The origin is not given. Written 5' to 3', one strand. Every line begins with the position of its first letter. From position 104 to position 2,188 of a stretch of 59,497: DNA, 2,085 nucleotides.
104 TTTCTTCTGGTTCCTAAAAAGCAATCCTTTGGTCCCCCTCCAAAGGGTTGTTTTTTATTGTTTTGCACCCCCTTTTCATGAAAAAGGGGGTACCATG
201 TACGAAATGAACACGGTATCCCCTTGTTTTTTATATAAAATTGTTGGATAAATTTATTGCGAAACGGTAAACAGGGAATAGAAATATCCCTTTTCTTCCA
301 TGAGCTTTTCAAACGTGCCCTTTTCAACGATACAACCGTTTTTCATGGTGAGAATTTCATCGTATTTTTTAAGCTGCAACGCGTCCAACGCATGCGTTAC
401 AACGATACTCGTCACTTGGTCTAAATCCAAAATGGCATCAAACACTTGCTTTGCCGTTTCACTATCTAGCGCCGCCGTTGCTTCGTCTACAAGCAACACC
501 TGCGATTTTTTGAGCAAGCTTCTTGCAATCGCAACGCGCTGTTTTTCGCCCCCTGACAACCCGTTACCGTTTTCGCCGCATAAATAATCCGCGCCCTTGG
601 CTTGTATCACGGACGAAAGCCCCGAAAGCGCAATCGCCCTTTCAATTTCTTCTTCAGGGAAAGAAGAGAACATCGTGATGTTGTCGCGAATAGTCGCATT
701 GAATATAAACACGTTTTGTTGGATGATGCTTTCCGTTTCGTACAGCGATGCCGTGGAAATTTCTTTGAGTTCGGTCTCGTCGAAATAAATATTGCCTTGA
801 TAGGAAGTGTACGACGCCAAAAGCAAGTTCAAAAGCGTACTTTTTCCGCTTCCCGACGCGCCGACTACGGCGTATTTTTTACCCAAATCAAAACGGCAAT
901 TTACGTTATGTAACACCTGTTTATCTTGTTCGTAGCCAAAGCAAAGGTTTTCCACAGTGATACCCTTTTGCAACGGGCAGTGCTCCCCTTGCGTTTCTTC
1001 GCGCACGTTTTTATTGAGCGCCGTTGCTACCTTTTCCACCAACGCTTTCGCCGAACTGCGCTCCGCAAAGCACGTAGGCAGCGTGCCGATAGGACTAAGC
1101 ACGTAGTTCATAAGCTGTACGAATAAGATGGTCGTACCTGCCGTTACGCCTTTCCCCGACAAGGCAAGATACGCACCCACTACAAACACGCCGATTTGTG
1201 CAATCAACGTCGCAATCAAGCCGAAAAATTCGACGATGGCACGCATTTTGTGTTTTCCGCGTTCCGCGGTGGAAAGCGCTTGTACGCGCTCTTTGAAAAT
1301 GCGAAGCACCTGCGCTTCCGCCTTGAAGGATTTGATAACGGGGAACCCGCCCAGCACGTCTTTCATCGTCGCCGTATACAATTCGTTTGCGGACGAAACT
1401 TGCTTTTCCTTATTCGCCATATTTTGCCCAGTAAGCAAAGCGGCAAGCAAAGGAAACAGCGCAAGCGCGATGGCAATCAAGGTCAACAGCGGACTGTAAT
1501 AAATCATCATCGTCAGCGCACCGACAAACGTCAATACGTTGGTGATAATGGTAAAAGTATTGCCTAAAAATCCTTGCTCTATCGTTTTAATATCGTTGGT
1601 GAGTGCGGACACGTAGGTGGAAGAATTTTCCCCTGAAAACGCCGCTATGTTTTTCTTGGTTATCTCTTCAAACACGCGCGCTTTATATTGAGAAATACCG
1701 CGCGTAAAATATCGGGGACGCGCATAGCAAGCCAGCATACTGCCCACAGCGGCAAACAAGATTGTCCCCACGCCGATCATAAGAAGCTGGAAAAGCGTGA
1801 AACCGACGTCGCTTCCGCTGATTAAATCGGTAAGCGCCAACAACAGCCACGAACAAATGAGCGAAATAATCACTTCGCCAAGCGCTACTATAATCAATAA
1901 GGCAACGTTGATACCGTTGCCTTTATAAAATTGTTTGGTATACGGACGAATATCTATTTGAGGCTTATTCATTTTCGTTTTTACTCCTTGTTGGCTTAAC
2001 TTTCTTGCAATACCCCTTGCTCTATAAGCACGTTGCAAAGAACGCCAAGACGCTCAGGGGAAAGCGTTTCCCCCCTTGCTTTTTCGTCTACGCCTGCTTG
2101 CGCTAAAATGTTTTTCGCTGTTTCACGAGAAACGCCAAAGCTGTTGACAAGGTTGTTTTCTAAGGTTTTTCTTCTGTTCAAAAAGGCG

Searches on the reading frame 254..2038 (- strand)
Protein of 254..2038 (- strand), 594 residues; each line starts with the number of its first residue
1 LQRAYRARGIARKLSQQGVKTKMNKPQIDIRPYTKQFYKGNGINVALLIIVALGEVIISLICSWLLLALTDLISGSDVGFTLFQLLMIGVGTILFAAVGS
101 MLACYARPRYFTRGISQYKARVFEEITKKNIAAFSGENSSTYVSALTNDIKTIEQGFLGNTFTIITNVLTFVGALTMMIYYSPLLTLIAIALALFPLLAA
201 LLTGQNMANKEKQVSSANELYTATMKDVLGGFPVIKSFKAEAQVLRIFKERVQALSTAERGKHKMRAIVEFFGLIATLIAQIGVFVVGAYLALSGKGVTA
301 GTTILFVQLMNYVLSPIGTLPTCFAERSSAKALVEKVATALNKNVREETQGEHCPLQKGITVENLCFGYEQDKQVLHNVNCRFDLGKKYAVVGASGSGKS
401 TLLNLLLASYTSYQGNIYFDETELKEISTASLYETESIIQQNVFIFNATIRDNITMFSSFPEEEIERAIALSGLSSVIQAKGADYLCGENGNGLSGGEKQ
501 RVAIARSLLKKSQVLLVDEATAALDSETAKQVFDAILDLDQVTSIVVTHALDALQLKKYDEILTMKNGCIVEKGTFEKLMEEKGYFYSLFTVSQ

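Call 7: search_protein_families(library=pfam, proteins=[window:254-2038:-], max_evalue=0.01)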
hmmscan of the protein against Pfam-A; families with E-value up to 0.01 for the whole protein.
window:254-2038:- (594 aa): 11 families
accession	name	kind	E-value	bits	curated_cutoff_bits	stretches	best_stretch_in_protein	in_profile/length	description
PF00664.28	ABC_membrane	-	1.2e-29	104.3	28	1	46-316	2-273/274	ABC transporter transmembrane region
PF00005.33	ABC_tran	-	6.8e-28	98.4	25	1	376-522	1-137/137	ABC transporter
PF13401.12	AAA_22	-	6.8e-05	23.6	27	1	390-540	9-108/130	AAA domain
PF13555.12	AAA_29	-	0.00023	21.3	27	1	377-403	13-39/61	P-loop containing region of AAA domain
PF02463.25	SMC_N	-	0.00053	19.9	40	1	468-563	135-209/220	RecF/RecN/SMC N terminal domain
PF00735.24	Septin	-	0.0013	18.5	26.2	1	391-452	9-68/280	Septin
PF06414.18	Zeta_toxin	-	0.0021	18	22.3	1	390-427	20-57/199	Zeta toxin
PF03193.22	RsgA_GTPase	-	0.0026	18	30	1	373-411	94-131/174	RsgA GTPase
PF13304.12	AAA_21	-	0.0034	17.9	27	0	390-454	3-82/304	AAA domain, putative AbiEii toxin, Type IV TA system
PF01580.24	FtsK_SpoIIIE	-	0.0034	17.3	24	0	389-410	42-63/221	FtsK/SpoIIIE family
PF13191.12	AAA_16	-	0.005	17.8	32.6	0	391-490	29-104/167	AAA ATPase domain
